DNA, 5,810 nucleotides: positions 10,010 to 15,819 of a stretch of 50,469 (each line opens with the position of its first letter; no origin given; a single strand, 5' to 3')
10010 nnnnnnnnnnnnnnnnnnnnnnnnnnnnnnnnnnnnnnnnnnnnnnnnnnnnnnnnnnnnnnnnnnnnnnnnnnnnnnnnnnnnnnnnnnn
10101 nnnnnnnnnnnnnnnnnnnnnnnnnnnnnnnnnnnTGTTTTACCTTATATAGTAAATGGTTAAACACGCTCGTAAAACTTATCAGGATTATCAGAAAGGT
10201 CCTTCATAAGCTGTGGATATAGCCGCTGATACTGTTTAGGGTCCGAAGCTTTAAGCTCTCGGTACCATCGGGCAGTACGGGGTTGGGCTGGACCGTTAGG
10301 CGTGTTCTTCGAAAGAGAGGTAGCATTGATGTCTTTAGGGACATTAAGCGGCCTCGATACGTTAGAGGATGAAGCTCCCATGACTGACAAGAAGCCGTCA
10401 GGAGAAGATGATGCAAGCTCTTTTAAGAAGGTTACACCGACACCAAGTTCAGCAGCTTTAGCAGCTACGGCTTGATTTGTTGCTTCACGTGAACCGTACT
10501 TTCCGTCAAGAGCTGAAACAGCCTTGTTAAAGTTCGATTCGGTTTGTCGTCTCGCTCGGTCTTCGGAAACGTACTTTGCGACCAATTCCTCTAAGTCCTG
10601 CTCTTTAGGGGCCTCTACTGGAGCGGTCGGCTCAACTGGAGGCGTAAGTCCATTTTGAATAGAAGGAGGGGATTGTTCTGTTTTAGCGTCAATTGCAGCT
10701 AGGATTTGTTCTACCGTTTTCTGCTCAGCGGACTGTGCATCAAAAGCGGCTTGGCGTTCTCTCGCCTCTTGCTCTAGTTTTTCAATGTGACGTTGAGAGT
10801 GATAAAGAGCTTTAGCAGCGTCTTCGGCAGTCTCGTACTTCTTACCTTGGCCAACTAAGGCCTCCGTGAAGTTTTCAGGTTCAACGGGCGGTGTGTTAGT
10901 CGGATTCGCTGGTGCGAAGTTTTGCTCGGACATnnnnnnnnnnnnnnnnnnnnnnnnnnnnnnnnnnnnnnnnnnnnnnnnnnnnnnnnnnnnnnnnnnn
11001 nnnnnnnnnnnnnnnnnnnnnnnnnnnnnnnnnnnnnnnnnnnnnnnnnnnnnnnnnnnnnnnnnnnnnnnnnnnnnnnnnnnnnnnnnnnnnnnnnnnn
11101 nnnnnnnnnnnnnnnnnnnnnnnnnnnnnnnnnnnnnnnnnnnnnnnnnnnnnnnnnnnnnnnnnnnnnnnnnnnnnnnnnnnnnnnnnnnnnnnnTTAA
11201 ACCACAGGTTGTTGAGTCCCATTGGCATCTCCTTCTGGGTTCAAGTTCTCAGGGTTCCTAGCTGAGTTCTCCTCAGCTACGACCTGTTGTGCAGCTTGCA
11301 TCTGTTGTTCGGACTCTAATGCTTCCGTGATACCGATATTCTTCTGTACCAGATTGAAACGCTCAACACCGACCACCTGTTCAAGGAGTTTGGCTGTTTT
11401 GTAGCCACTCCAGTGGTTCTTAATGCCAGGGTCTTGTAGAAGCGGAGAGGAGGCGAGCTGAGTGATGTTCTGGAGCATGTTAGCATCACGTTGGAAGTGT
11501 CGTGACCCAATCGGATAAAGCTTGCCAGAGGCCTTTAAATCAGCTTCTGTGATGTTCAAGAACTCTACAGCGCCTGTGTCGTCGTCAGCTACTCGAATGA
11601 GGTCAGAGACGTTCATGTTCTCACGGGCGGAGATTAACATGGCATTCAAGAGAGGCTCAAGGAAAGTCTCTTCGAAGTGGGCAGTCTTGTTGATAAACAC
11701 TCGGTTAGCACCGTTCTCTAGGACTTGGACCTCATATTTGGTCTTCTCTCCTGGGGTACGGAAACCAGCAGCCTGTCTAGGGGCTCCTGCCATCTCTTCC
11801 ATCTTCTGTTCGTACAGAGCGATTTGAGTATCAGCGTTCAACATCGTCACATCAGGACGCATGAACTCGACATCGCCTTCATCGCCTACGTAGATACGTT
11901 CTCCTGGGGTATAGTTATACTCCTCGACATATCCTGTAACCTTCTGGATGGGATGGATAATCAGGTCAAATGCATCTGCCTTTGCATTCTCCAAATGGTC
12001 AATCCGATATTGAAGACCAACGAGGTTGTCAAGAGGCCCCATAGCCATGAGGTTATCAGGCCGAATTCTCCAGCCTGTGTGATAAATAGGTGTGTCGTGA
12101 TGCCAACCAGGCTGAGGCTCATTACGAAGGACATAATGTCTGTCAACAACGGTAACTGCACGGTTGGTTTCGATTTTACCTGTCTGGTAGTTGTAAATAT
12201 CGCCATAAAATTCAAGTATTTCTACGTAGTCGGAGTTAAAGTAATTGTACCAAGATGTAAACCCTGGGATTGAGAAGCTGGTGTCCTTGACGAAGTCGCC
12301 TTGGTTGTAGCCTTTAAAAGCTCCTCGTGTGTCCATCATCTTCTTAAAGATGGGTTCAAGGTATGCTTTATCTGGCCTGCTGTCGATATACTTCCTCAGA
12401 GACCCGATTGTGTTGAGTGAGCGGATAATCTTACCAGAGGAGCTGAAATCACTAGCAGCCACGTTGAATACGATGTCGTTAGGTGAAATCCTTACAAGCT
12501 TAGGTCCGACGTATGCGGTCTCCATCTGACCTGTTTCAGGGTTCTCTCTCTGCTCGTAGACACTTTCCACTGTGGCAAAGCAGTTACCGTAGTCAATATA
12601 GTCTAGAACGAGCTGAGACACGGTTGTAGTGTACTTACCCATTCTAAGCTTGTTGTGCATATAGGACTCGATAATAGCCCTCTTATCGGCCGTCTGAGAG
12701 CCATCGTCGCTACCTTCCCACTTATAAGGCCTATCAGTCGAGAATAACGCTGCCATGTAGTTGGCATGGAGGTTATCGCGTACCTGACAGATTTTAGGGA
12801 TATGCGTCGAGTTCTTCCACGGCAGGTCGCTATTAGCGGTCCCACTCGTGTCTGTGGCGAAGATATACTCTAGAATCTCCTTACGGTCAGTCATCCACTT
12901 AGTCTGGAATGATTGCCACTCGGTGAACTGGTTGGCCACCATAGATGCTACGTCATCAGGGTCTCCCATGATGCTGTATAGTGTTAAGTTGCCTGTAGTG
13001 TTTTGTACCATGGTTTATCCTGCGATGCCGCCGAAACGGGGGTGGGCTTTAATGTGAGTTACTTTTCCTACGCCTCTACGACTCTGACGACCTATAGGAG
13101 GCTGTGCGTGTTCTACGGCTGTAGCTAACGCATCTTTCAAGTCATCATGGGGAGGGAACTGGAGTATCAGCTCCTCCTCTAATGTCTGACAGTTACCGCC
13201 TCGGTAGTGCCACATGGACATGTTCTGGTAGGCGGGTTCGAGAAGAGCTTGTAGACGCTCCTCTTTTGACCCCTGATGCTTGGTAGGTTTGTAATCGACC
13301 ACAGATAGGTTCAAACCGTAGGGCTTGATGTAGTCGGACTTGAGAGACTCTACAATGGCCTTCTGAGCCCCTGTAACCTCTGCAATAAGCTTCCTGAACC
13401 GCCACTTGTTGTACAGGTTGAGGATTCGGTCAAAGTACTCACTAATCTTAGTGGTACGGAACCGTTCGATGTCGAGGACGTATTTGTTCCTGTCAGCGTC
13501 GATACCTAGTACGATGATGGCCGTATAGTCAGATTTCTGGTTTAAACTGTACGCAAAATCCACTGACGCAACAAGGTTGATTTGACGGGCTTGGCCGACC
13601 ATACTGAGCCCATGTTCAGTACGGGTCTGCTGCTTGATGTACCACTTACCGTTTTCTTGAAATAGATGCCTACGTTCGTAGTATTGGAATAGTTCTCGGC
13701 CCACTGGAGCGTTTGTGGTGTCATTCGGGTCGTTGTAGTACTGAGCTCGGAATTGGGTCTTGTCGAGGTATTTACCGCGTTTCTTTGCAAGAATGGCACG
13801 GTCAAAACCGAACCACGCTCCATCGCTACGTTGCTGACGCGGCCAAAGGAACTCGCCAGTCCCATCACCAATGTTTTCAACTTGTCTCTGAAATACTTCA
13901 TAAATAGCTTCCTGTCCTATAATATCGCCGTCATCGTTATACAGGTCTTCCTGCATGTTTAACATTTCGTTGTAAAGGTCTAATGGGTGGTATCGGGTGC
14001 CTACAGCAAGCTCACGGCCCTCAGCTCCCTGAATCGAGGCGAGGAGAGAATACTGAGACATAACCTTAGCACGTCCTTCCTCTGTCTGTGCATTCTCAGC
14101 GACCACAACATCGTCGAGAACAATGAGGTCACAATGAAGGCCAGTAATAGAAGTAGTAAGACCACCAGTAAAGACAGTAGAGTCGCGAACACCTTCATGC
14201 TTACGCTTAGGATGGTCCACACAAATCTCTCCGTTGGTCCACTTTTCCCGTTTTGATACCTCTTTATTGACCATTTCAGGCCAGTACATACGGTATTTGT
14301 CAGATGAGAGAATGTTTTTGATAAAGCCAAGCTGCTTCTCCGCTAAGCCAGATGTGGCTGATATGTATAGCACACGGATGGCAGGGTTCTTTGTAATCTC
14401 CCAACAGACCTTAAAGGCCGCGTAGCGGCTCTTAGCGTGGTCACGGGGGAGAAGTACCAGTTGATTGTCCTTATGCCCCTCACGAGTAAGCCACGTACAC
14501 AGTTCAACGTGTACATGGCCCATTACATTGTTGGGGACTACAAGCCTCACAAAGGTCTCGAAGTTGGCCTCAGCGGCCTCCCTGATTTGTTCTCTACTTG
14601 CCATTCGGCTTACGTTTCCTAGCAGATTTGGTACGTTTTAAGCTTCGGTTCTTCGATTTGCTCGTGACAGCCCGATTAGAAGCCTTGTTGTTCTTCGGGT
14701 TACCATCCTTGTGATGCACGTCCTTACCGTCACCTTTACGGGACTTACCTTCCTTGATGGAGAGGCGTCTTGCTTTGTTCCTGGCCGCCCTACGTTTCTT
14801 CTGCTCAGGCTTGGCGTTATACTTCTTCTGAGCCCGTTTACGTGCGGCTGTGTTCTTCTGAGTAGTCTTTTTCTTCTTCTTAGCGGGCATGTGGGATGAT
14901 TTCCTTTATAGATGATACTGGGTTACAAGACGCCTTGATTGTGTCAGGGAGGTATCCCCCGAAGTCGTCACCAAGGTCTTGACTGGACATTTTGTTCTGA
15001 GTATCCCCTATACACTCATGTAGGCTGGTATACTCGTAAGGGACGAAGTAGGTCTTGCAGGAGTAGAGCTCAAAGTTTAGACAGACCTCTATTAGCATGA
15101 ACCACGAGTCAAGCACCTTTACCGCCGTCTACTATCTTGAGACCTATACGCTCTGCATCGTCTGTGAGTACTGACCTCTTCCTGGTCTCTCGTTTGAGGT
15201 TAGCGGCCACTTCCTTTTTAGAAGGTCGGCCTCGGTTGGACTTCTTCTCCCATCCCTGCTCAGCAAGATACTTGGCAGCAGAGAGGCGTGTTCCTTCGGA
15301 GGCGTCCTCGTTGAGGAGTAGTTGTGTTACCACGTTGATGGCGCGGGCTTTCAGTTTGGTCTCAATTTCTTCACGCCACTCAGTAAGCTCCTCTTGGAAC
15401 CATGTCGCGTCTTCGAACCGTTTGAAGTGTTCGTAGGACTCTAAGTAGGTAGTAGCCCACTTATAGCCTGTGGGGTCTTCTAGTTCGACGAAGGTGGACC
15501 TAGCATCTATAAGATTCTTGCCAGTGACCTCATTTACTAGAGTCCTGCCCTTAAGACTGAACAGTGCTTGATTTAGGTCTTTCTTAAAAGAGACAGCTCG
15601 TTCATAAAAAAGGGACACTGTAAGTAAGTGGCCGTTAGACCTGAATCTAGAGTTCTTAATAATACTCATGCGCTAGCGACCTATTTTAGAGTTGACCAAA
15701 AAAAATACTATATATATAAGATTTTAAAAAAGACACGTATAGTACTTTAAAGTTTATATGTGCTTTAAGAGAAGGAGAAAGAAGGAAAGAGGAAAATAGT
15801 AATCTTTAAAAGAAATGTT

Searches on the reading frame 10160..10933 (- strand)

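Call 12: search_protein_families(library=pfam, proteins=[window:10160-10933:-], max_evalue=0.01)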
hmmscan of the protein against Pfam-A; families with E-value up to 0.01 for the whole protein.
window:10160-10933:- (257 aa): 1 family
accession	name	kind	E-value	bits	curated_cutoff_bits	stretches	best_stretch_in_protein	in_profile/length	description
PF10481.14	CENP-F_N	-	0.0055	16.9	37.7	1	43-135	104-185/304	Cenp-F N-terminal domain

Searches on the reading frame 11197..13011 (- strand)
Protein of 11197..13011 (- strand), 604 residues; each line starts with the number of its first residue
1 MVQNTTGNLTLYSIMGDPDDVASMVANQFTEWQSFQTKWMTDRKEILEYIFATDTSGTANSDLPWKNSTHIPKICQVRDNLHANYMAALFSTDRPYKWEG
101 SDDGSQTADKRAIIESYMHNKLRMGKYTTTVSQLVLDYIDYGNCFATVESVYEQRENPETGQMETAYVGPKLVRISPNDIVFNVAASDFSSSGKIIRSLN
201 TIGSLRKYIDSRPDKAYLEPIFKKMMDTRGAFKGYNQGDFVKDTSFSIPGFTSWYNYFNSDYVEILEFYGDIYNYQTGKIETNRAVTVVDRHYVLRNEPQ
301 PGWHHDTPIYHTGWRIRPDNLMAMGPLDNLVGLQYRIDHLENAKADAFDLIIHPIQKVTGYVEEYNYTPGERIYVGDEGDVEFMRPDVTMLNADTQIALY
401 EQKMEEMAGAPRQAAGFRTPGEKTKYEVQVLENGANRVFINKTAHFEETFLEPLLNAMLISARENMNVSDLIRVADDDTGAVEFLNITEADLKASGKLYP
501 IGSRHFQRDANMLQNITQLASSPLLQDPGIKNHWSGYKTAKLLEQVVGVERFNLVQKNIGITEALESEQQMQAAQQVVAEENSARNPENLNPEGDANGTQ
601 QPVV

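Call 12: search_protein_families(library=pfam, proteins=[window:11197-13011:-], max_evalue=0.01)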
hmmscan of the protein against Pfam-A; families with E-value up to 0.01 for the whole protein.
window:11197-13011:- (604 aa): 0 families

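Call 53: search_dna_similar(query=window:11200-13011:-, collection=phages, mode=protein, max_rows=25)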
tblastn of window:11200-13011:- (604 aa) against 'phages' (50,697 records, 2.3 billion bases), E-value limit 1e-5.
Records with a match: 129; places in all: 129; records where one place covers at least 80% of the query: 111.
Best place of each record, by identity: <60% 129.
By first word of the organism name: Vibrio 53; phage 16; Pseudomonas 15; Lentibacter 5; Siovirus 5; Roseobacter 4; Pseudoalteromonas 4; Klebsiella 3; Leptolyngbya 3; Cyanophage 3; and 12 more.
By host as written in the record: - 42; Vibrio cholerae 10; Vibrio crassostreae 8; Vibrio breoganii 6; Lentibacter sp. SH36 5; Pseudomonas aeruginosa 5; Vibrio parahaemolyticus 3; Celeribacter sp. IMCC12053 2; and 32 more.
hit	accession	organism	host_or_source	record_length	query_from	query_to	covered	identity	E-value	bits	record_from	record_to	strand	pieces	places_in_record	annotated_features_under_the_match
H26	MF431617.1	Lentibacter phage vB_LenP_ICBM1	Lentibacter sp. SH36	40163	15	562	91%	50.6%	3e-173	551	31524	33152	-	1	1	portal protein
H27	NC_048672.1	Lentibacter phage vB_LenP_ICBM1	Lentibacter sp. SH36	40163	15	562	91%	50.6%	3e-173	551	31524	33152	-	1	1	head-tail adaptor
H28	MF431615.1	Lentibacter phage vB_LenP_ICBM3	Lentibacter sp. SH36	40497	15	562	91%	50.6%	3e-173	551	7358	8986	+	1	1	hypothetical protein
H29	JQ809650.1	Celeribacter phage P12053L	Celeribacter sp. IMCC12053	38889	15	562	91%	50.1%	4e-172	548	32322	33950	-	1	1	hypothetical protein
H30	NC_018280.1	Celeribacter phage P12053L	Celeribacter sp. IMCC12053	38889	15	562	91%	50.1%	4e-172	548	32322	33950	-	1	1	head-tail adaptor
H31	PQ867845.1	phage T5S1-k141_653015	Crassostrea hongkongensis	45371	18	561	90%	49.6%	1e-164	526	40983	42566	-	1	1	portal protein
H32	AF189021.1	Roseobacter phage SIO1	Rosebacter SIO67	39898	15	548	88%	50.8%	4e-146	543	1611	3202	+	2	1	gp3 | gp5 | gp4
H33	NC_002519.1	Roseobacter phage SIO1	Rosebacter SIO67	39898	15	548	88%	50.8%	4e-146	543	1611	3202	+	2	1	head-tail adaptor (x2) | gp4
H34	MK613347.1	Roseobacter phage CRP-5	Rhodobacteraceae bacterium FZCC0040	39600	17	548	88%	50.2%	2e-169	540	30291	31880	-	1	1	putative portal protein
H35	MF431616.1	Lentibacter phage vB_LenP_ICBM2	Lentibacter sp. SH36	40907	17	548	88%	50.2%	2e-169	540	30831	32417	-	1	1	portal protein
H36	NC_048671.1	Lentibacter phage vB_LenP_ICBM2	Lentibacter sp. SH36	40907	17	548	88%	50.2%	2e-169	540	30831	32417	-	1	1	head-tail adaptor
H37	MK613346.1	Roseobacter phage CRP-4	Rhodobacteraceae bacterium FZCC0023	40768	17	562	90%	48.5%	4e-167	533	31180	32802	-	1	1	putative portal protein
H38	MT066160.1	Vibrio phage Saratov-12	Vibrio cholerae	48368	9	561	92%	47.1%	1e-161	518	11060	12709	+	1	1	hypothetical protein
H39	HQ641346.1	Vibrio phage ICP2_2006_A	Vibrio cholerae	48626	9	561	92%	47.1%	1e-161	518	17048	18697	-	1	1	hypothetical protein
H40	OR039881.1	Vibrio phage JPW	Vibrio cholerae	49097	9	561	92%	47.1%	1e-161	518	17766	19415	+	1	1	head-tail adaptor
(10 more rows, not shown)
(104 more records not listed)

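Call 86: find_related_loci(query=A5, collection=viral_contigs, flank=10000)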
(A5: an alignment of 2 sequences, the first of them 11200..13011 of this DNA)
Query A5 (604 aa) in viral_contigs; peptide patterns used: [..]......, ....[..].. (x = any residue, [..] = any of these).
600 stretches matched a pattern (row limit reached: there are more); 574 encode a relative of the query (tblastn E <= 1e-3); the best 80 are kept; 80 distinct loci.
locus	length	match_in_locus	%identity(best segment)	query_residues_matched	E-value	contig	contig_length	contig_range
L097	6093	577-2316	61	6-586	0e+0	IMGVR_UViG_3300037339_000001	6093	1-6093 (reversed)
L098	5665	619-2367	61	6-592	0e+0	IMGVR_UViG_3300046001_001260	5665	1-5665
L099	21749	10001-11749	61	6-592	0e+0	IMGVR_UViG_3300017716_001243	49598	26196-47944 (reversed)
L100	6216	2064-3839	57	9-601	0e+0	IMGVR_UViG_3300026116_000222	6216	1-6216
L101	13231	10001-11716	58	18-597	0e+0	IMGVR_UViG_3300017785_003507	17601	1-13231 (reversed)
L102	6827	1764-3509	58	18-600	0e+0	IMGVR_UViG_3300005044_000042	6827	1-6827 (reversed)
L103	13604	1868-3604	57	18-594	0e+0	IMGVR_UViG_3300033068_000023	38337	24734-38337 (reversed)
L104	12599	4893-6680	55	9-602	0e+0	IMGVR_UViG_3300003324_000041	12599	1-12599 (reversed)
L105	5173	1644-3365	56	19-592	0e+0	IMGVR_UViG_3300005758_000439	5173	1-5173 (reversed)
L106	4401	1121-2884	54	9-594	0e+0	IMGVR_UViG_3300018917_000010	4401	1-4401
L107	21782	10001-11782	54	9-603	0e+0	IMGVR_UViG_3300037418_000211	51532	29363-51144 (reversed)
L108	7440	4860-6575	56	17-587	0e+0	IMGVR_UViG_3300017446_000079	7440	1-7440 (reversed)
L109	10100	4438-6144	55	17-584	0e+0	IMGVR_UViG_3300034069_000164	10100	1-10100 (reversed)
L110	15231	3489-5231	53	3-583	0e+0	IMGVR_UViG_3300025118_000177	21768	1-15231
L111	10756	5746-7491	52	19-604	0e+0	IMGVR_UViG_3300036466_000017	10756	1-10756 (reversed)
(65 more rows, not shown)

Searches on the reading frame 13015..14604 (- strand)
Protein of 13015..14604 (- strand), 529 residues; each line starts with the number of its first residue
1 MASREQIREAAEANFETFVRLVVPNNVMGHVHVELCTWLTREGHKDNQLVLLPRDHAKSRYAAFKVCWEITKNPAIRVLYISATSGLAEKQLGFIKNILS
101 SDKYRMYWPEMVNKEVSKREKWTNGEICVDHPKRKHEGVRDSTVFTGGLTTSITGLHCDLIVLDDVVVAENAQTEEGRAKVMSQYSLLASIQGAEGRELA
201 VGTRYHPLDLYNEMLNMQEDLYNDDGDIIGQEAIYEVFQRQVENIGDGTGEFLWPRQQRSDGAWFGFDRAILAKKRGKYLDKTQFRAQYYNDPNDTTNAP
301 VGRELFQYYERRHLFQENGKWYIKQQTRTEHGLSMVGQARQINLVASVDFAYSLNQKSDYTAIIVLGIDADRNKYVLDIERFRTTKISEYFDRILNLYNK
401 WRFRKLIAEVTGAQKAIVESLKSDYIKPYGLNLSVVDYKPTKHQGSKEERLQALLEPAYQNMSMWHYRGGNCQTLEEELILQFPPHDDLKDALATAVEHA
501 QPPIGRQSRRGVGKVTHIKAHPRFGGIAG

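Call 12: search_protein_families(library=pfam, proteins=[window:13015-14604:-], max_evalue=0.01)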
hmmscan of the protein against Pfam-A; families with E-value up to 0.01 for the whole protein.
window:13015-14604:- (529 aa): 1 family
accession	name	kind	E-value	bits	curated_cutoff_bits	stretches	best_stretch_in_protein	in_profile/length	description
PF17289.8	Terminase_6C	-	5.9e-06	26.8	22.6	1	347-497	2-152/155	Terminase RNaseH-like domain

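Call 46: find_related_loci(query=window:13018-14604:-, collection=viral_contigs, flank=10000)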
Query window:13018-14604:- (529 aa) in viral_contigs; peptide patterns used: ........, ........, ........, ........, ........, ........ (x = any residue, [..] = any of these).
3 stretches matched a pattern; 3 encode a relative of the query (tblastn E <= 1e-3); 3 distinct loci.
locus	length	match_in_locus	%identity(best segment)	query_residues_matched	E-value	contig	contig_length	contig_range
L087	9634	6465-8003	51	3-528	0e+0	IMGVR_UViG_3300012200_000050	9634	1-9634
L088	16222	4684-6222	50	3-528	0e+0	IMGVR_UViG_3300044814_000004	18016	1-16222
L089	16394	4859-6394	48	3-528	4e-168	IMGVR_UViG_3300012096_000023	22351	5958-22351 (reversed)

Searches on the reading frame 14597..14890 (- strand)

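Call 106: search_protein_families(library=pfam, proteins=[window:14597-14890:-], max_evalue=0.01)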
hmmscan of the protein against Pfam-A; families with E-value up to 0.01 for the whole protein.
window:14597-14890:- (98 aa): 1 family
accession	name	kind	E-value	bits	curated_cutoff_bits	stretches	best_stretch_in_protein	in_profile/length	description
PF13392.12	HNH_3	-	3.2e-05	23.9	24.8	1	54-81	17-44/46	HNH endonuclease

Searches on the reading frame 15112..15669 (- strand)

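Call 39: search_protein_families(library=phrogs, proteins=[window:15112-15669:-], max_evalue=0.01)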
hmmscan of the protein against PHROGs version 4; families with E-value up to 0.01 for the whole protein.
window:15112-15669:- (186 aa): 2 families
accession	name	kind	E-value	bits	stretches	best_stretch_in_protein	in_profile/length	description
phrog_8035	-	unknown function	1.8e-31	110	1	7-176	6-162/166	-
phrog_3330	-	unknown function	0.0026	18.7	0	109-142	41-74/115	-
